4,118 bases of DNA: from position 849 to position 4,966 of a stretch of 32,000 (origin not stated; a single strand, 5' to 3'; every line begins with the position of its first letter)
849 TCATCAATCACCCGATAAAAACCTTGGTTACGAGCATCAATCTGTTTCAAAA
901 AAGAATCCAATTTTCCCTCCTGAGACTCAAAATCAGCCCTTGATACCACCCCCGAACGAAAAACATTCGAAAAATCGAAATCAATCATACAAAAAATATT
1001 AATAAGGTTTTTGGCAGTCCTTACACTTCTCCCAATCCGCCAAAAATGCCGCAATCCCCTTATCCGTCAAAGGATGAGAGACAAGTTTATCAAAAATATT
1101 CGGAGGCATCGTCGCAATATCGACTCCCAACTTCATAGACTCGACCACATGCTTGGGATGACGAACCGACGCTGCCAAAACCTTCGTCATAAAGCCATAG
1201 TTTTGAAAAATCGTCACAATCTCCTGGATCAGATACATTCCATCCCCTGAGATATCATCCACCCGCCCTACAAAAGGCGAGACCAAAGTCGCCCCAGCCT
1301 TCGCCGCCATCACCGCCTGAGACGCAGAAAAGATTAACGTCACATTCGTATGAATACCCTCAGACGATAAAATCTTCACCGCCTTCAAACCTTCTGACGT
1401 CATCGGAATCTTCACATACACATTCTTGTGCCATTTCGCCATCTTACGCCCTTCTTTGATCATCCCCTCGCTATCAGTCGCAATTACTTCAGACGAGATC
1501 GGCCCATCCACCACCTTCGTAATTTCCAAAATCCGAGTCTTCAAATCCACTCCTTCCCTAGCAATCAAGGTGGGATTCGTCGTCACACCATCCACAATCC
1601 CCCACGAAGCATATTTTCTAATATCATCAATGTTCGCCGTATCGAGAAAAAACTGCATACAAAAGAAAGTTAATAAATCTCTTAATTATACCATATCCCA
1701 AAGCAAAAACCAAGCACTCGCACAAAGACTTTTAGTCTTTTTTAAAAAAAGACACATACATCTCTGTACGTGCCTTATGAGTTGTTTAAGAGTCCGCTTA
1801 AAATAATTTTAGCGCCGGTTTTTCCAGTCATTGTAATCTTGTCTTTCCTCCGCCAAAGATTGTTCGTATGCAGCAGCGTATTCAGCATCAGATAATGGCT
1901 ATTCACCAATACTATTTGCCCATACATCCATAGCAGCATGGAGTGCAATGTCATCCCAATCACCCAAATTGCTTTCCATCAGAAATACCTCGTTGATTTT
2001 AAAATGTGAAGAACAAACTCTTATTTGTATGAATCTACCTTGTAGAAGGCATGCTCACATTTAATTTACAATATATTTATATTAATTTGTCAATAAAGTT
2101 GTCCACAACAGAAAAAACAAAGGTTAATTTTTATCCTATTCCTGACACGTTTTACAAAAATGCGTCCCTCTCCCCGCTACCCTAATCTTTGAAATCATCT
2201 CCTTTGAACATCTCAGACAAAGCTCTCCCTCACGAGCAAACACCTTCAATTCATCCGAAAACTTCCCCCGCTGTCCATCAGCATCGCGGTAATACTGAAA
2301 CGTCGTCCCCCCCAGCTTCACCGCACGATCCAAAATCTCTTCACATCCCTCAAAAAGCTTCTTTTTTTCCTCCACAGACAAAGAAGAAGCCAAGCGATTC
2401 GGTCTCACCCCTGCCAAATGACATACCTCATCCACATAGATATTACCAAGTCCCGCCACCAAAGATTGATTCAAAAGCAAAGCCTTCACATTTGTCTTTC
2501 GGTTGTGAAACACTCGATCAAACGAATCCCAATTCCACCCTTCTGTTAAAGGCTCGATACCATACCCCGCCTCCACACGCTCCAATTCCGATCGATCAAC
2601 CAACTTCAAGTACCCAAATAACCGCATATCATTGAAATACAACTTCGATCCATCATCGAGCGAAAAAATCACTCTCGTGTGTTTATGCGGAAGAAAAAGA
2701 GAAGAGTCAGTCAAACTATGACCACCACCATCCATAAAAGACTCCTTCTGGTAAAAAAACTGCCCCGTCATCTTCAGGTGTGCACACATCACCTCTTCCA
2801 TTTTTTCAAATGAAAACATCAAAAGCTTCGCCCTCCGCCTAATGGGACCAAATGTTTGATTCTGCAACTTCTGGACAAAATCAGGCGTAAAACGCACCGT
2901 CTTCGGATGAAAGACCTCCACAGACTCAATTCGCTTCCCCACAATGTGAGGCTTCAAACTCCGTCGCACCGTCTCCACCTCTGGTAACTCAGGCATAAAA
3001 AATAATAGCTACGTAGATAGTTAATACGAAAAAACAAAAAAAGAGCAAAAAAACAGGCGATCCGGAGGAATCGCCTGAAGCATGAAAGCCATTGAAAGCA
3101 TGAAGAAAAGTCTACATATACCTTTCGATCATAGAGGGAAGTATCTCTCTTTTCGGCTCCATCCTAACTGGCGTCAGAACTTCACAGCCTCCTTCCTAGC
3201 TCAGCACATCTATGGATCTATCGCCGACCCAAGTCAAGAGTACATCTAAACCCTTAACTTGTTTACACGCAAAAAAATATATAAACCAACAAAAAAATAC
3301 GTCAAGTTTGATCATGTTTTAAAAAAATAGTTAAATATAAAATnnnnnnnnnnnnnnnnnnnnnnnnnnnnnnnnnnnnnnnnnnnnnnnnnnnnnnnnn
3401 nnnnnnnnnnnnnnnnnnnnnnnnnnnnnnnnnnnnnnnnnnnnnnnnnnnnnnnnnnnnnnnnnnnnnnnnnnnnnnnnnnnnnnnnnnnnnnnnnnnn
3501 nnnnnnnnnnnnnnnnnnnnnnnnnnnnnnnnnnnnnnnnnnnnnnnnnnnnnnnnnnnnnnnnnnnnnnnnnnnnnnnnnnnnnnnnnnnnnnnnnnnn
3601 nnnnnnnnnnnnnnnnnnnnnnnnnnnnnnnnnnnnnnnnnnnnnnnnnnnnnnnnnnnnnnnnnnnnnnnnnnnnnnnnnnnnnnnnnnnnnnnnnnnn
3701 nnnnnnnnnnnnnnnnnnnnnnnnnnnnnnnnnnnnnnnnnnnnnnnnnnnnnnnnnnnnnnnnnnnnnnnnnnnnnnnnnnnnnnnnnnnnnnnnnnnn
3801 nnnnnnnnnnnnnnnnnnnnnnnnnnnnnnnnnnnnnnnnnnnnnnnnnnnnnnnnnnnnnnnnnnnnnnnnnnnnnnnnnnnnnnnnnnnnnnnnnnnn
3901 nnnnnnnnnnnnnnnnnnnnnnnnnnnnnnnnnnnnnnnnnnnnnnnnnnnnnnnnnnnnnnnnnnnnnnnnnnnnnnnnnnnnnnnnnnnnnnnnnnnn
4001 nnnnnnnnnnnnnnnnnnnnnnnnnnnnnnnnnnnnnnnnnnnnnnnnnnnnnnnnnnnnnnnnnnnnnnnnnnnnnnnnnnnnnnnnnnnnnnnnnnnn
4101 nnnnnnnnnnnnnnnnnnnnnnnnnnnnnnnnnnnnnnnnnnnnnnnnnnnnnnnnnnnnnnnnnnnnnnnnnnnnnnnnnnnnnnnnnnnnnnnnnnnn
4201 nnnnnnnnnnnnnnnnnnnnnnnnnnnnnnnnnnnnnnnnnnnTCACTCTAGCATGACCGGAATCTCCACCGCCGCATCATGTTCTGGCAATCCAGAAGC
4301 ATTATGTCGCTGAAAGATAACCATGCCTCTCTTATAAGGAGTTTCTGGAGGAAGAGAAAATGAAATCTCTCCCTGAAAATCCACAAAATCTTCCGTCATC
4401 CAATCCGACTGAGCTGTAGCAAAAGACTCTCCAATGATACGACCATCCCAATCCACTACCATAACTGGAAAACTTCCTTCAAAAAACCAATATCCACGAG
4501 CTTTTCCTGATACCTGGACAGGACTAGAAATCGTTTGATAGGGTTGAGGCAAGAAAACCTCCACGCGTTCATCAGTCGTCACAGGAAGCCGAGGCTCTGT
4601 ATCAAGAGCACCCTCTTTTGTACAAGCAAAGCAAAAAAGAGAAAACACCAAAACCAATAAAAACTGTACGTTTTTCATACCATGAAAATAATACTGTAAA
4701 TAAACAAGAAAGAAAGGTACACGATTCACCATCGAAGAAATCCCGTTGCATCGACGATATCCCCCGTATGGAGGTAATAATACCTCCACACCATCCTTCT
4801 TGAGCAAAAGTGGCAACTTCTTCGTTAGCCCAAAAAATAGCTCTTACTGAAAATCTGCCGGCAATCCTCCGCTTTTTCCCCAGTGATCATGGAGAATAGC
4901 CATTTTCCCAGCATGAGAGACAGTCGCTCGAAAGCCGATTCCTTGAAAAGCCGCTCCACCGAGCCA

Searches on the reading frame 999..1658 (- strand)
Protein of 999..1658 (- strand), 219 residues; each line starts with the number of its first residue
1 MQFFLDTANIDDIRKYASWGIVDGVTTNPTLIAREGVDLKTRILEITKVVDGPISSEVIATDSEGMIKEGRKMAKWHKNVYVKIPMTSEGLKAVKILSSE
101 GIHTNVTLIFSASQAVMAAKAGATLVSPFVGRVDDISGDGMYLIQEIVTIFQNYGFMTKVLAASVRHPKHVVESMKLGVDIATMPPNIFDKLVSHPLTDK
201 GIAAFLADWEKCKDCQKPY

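Call 5: search_protein_families(library=pfam, proteins=[window:999-1658:-], max_evalue=0.01)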
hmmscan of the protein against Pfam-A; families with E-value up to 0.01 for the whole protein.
window:999-1658:- (219 aa): 2 families
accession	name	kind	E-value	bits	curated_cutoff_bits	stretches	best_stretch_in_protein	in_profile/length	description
PF00923.25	TAL_FSA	-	9e-67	225.8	27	1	3-212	1-281/285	Transaldolase/Fructose-6-phosphate aldolase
PF05690.20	ThiG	-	0.0062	16.4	23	1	84-181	106-200/247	Thiazole biosynthesis protein ThiG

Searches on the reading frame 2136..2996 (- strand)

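Call 5: search_protein_families(library=pfam, proteins=[window:2136-2996:-], max_evalue=0.01)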
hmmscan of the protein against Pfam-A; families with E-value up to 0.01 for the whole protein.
window:2136-2996:- (286 aa): 4 families
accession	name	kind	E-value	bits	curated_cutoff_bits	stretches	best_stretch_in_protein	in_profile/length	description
PF01149.29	Fapy_DNA_glyco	-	1.4e-33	116.5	25.5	1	1-129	1-116/117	Formamidopyrimidine-DNA glycosylase N-terminal domain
PF06831.19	H2TH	-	3.7e-22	78.6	34.7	1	146-234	2-90/93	Formamidopyrimidine-DNA glycosylase H2TH domain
PF06827.20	zf-FPG_IleRS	-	1.2e-07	31.8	21.3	1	257-285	1-28/30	Zinc finger found in FPG and IleRS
PF05833.16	NFACT_N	-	0.00012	21.4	31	1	157-238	177-256/456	NFACT N-terminal and middle domains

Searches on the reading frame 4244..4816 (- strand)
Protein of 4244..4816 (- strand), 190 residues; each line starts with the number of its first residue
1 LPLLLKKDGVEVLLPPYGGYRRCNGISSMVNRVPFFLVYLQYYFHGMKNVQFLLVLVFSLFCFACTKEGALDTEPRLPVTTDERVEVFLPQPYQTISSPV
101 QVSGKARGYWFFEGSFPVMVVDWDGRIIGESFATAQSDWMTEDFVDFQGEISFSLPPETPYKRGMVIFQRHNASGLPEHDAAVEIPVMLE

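Call 5: search_protein_families(library=pfam, proteins=[window:4244-4816:-], max_evalue=0.01)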
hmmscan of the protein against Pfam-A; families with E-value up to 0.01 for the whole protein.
window:4244-4816:- (190 aa): 1 family
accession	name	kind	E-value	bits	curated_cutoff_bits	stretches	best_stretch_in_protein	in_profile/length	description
PF10648.15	Gmad2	-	8.1e-15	55.3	25.7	1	85-159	2-71/86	Immunoglobulin-like domain of bacterial spore germination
